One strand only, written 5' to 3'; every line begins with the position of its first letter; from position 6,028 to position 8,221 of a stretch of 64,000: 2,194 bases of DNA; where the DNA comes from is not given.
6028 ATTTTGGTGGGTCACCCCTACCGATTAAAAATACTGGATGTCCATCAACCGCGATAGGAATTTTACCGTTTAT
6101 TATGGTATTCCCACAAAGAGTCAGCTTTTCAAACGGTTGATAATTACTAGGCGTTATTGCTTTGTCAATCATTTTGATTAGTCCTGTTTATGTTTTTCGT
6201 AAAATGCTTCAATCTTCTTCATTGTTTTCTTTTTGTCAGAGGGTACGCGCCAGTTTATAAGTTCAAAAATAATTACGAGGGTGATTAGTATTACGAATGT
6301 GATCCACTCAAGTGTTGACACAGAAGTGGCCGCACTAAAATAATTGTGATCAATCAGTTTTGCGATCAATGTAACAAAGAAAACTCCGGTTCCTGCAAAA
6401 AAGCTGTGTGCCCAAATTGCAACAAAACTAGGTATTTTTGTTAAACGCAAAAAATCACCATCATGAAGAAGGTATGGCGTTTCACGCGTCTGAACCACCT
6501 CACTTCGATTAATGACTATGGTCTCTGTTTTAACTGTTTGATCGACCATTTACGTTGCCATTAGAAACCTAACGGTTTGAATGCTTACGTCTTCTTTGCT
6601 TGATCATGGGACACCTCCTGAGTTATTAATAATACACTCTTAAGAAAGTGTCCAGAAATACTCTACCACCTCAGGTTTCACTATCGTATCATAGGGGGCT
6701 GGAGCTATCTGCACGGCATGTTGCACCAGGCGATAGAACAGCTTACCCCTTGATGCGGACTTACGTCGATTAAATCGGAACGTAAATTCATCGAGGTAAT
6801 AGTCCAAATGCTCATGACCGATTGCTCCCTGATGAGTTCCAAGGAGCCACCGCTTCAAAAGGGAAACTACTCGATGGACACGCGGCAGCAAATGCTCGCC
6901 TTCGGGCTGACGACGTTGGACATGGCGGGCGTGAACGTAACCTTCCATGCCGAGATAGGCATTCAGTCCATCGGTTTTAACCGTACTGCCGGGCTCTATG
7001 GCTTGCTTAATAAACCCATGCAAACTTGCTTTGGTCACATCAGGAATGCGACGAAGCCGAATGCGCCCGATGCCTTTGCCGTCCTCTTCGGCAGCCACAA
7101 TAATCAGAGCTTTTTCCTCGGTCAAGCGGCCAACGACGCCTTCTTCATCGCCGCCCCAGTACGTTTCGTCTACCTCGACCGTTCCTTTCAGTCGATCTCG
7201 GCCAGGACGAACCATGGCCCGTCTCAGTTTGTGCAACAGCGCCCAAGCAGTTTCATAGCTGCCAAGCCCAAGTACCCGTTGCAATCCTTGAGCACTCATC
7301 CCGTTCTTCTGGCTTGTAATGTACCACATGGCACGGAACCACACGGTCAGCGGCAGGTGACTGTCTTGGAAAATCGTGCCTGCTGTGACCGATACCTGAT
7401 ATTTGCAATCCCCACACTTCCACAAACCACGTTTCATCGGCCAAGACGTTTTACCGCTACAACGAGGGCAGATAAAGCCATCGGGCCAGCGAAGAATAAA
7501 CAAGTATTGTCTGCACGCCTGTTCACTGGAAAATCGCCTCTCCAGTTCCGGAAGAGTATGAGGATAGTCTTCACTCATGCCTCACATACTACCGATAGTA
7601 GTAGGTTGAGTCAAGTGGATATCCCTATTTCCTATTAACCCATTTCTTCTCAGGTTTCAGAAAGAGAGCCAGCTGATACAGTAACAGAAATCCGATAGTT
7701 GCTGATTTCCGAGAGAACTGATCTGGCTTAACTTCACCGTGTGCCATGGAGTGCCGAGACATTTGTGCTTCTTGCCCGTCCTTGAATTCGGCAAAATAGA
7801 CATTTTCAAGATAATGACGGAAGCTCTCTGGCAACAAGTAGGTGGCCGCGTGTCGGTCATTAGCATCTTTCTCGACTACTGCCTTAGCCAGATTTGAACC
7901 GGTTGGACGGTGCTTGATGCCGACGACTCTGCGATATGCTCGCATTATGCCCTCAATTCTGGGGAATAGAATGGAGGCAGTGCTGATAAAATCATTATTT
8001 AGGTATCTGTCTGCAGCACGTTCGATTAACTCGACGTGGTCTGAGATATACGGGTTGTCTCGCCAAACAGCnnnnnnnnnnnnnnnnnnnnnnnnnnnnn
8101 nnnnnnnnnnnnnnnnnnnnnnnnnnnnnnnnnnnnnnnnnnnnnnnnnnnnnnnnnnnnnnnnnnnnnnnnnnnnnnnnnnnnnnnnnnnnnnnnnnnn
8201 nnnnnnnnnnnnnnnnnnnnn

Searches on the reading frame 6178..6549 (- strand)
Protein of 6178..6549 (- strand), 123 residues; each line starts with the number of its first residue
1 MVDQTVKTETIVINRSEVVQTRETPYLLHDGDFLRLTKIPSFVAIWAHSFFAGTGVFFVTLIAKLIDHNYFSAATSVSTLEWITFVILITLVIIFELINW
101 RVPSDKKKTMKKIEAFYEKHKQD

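Call 3: search_protein_families(library=pfam, proteins=[window:6178-6549:-], max_evalue=1)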
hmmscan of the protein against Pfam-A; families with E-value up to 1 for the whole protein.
window:6178-6549:- (123 aa): 2 families
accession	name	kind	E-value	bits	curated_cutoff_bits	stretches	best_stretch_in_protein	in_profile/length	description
PF01219.24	DAGK_prokar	-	0.041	14.2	22.3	1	71-99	30-58/102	Prokaryotic diacylglycerol kinase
PF04277.18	OAD_gamma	-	0.15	13.2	27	1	83-113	13-43/76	Oxaloacetate decarboxylase, gamma chain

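Call 4: search_protein_families(library=padloc, proteins=[window:6178-6549:-], max_evalue=1)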
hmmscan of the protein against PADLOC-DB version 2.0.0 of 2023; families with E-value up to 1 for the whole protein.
window:6178-6549:- (123 aa): 1 family
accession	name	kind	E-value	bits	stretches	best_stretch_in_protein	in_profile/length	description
PDLC01605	Csx27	-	0.0094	14.4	1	41-122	135-205/206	CAS-VI-B; associated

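Call 5: search_protein_families(library=ncbifam, proteins=[window:6178-6549:-], max_evalue=1)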
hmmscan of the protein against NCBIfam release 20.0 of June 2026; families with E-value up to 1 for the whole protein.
window:6178-6549:- (123 aa): 0 families

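Call 21: find_homologous_proteins(query=window:6181-6549:-, max_evalue=0.01)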
Query window:6181-6549:- (123 aa): 25 proteins with E <= 0.01 among 28 candidates.
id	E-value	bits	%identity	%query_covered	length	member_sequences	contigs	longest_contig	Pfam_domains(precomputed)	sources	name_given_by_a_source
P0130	5.4e-74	264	100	100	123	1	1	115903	-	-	-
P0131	5.2e-65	235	89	100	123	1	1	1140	-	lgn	-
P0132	4.6e-60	219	83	98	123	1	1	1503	-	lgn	-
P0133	1.2e-58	214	79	100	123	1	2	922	-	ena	-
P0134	2.3e-58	213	81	98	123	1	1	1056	-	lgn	-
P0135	1.6e-57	210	83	98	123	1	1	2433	-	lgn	-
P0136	2.7e-56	207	80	100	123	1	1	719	-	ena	-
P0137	4.9e-55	202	75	100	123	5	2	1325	-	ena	-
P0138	1.2e-47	179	68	98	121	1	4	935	-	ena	-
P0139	3.3e-47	177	68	98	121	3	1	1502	-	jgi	jgi:H+/Cl- antiporter ClcA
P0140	7.7e-45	170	79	85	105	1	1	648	-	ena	-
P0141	8.3e-44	166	64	98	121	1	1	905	-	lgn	-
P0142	8.0e-42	160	63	94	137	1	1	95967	-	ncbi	-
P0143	3.0e-34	135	54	91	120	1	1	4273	-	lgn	-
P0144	6.6e-34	134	54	93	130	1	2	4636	-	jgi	jgi:hypothetical protein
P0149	3.3e-31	126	51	93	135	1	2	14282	-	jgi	jgi:hypothetical protein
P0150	6.8e-31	125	50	95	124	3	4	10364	-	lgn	-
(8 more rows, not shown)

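Call 23: find_encoding_contigs(protein=P0142, flank=8000, max_places=3)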
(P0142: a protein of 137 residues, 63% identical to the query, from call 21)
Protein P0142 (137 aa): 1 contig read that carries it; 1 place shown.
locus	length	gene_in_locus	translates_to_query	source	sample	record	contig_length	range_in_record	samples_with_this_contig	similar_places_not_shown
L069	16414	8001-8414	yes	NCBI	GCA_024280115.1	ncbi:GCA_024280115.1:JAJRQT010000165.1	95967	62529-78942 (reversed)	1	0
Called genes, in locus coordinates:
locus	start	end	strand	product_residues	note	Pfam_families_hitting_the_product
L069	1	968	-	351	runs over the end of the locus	PF01087:GalP_UDP_transf, PF02744:GalP_UDP_tr_C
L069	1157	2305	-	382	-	PF10509:GalKase_gal_bdg, PF00288:GHMP_kinases_N, PF08544:GHMP_kinases_C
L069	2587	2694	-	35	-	-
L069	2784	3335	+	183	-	-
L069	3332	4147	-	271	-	PF01063:Aminotran_4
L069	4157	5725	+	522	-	PF02321:OEP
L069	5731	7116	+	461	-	PF25917:BSH_RND, PF25973:BSH_CzcB (weak), PF26002:Beta-barrel_AprE (weak), PF25989:YknX_C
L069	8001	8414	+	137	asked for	-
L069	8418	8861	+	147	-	-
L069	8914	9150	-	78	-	-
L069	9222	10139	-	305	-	PF12146:Hydrolase_4, PF00561:Abhydrolase_1, PF12697:Abhydrolase_6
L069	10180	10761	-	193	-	PF00440:TetR_N (weak), PF16925:TetR_C_13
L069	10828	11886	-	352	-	PF05544:Pro_racemase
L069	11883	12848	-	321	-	PF02423:OCD_Mu_crystall, PF01488:Shikimate_DH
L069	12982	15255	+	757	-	-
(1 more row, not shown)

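Call 24: find_encoding_contigs(protein=P0149, flank=8000, max_places=3)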
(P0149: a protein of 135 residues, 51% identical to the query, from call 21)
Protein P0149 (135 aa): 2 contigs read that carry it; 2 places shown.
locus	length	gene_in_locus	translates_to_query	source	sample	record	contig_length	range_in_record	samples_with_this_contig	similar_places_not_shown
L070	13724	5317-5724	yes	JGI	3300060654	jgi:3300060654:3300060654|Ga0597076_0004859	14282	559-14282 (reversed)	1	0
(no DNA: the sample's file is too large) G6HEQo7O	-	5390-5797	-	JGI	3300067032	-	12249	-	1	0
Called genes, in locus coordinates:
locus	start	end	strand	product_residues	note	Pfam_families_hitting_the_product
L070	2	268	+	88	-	?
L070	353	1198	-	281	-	PF08543:Phos_pyr_kin, PF00294:PfkB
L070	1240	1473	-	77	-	PF13459:Fer4_15 (weak), PF13370:Fer4_13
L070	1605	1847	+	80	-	-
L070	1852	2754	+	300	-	PF01925:TauE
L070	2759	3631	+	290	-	PF00582:Usp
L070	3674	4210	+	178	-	PF00691:OmpA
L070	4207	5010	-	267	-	PF00218:IGPS, PF00977:His_biosynth (faint)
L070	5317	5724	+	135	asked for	-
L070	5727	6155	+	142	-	-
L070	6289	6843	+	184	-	-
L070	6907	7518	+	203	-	-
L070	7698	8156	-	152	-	-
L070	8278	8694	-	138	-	-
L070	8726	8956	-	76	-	-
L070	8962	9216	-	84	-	-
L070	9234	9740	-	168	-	-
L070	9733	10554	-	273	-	-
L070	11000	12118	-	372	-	-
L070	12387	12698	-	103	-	-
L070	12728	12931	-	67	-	PF12728:HTH_17 (weak)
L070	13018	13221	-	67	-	PF12728:HTH_17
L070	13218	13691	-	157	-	-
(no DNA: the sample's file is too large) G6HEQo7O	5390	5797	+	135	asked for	-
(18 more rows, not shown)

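Call 25: find_encoding_contigs(protein=P0150, flank=8000, max_places=4)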
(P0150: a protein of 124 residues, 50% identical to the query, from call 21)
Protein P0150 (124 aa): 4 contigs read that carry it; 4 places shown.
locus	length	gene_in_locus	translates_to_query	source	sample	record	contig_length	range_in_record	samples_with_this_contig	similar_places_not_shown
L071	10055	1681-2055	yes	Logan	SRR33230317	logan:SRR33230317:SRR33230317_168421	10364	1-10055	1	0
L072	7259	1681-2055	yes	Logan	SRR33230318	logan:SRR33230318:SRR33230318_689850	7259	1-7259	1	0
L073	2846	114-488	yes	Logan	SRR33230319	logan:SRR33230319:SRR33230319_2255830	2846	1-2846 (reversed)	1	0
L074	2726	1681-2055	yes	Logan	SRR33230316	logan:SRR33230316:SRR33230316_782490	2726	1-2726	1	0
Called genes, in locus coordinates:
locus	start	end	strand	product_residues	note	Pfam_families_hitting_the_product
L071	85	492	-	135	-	-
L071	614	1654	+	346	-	-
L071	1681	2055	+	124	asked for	-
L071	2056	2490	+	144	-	-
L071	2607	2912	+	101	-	-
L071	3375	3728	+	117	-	-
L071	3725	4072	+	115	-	-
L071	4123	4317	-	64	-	-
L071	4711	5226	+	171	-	-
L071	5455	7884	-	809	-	-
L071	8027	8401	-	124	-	-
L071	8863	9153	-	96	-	-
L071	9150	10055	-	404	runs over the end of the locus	?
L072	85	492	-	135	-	-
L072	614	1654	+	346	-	-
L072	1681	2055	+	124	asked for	-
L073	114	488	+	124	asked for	-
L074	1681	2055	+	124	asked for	-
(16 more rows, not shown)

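Call 53: search_protein_families(library=phrogs, proteins=[window:6181-6549:-], max_evalue=0.1)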
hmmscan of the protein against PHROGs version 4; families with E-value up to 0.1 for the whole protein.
window:6181-6549:- (123 aa): 2 families
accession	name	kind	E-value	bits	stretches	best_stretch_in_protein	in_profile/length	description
phrog_12702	-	unknown function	2e-14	54.5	1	4-121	12-127/137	-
phrog_13405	-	moron, auxiliary metabolic gene and host takeover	0.041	15.5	1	27-95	28-96/115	membrane protein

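Call 55: search_dna_similar(query=window:6181-6549:-, collection=phages, mode=protein, max_evalue=0.001, max_rows=30)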
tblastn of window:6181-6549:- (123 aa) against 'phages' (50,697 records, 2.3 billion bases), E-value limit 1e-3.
No match.

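Call 86: search_protein_families(library=pfam, proteins=[L071:614-1654:+, L070:6289-6843:+, L070:6907-7518:+], max_evalue=0.01)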
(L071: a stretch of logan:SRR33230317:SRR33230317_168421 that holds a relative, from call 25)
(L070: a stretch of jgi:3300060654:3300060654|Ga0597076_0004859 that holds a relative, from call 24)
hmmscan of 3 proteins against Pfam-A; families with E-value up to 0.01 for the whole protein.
L071:614-1654:+ (346 aa): 0 families

L070:6289-6843:+ (184 aa): 0 families

L070:6907-7518:+ (203 aa): 0 families

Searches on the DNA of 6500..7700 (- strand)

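Call 9: search_dna_similar(query=window:6500-7700:-, collection=plasmids, mode=distant, max_rows=10)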
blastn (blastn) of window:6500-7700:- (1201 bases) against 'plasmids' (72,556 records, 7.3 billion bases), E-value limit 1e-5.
Records with a match: 21; places in all: 27; records where one place covers at least 80% of the query: 0.
Best place of each record, by identity: 60-80% 21.
By first word of the organism name: Ralstonia 16; Methylocella 2; Enterobacter 1; Achromobacter 1; Legionella 1.
By predicted mobility (MOB-suite, as given by PLSDB): non-mobilizable 10; mobilizable 9; conjugative 2.
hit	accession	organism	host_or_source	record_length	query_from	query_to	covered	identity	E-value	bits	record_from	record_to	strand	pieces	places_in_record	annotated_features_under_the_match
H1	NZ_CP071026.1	Enterobacter hormaechei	Homo sapiens,Chromosome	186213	357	988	30%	71.2%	1e-19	184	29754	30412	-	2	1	IS1595 family transposase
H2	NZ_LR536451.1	Methylocella tundrae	-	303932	309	653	29%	69.6%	7e-29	137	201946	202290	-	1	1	IS1595 family transposase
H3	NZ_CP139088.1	Methylocella tundrae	Single cell,tundra wetland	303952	309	653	29%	69.6%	7e-29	137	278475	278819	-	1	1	IS1595 family transposase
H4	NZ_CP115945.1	Ralstonia syzygii R24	Syzygium aromaticum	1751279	310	542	19%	68.9%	9e-15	91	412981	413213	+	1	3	none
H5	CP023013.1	Ralstonia solanacearum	Solanum tuberosum,single cell,Potato ...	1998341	310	542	19%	68.6%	6e-11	78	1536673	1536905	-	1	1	none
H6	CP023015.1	Ralstonia solanacearum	Solanum tuberosum,single cell,Potato ...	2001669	310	542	19%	68.6%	6e-11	78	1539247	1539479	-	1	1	IS1595 family transposase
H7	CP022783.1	Ralstonia solanacearum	Solanum tuberosum,single cell,Potato ...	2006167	310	542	19%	68.6%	6e-11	78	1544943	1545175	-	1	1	IS1595 family transposase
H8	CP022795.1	Ralstonia solanacearum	Solanum tuberosum,single cell,Potato ...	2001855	310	542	19%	68.6%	6e-11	78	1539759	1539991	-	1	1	IS1595 family transposase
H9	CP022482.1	Ralstonia solanacearum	peanut,cell culture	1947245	310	542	19%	68.6%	6e-11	78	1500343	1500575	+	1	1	none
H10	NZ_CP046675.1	Ralstonia nicotianae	tobacco,cell culture,leaf veins ...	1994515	310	542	19%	68.6%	6e-11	78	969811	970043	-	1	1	none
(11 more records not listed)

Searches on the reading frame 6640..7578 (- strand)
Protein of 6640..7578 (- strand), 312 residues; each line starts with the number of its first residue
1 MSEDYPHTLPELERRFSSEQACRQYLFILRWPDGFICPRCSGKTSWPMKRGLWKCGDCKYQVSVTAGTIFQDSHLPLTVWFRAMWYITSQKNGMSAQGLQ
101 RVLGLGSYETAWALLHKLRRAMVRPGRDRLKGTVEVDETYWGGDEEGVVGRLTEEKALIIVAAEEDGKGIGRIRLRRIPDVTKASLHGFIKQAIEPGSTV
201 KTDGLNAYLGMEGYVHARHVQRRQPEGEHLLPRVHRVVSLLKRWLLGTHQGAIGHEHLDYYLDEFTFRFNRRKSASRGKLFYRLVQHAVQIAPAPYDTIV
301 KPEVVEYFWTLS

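Call 3: search_protein_families(library=pfam, proteins=[window:6640-7578:-], max_evalue=1)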
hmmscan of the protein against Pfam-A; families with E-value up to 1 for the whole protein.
window:6640-7578:- (312 aa): 4 families
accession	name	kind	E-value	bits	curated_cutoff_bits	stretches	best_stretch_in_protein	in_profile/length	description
PF12762.13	DDE_Tnp_IS1595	-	1.4e-27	97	27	1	129-270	1-153/153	ISXO2-like transposase domain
PF12760.12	Zn_ribbon_IS1595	-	1.9e-14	53.8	25.4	1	18-61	2-46/46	Transposase zinc-ribbon domain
PF22739.2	NA-iREase3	-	0.052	14.6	27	1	218-283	22-87/118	NACHT-associated inactive Restriction Endonuclease 2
PF01780.25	Ribosomal_L37ae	-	0.059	13.9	21.9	1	35-66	34-65/85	Ribosomal L37ae protein family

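Call 5: search_protein_families(library=ncbifam, proteins=[window:6640-7578:-], max_evalue=1)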
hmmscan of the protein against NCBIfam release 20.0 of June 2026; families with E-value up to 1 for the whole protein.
window:6640-7578:- (312 aa): 3 families
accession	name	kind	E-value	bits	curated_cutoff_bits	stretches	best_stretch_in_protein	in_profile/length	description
NF033547.1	transpos_IS1595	equivalog_domain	1.1e-60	205.2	75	1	73-272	2-215/215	IS1595 family transposase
TIGR00280.1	eL43_euk_arch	equivalog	0.031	14.6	95.8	1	35-65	37-67/92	50S ribosomal protein L37Ae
NF003058.0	PRK03976.1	equivalog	0.036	14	87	1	35-63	37-65/91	50S ribosomal protein L37ae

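Call 80: find_encoding_contigs(protein=window:6640-7578:-, flank=1500, max_places=10)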
Protein window:6640-7578:- (312 aa): no gene with exactly this product is on record in the collection.

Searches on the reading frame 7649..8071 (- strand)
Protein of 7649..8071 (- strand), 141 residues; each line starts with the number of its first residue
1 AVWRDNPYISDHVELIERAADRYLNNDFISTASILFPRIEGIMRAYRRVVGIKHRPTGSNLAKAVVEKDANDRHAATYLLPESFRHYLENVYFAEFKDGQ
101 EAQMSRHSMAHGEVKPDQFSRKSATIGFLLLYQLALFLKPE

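Call 105: search_solved_structures(query=A8, max_evalue=10, show_alignments=3)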
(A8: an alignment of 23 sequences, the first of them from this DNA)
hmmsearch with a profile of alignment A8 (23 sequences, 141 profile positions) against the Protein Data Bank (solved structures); distinct sequences matched with E-value up to 10: 0.
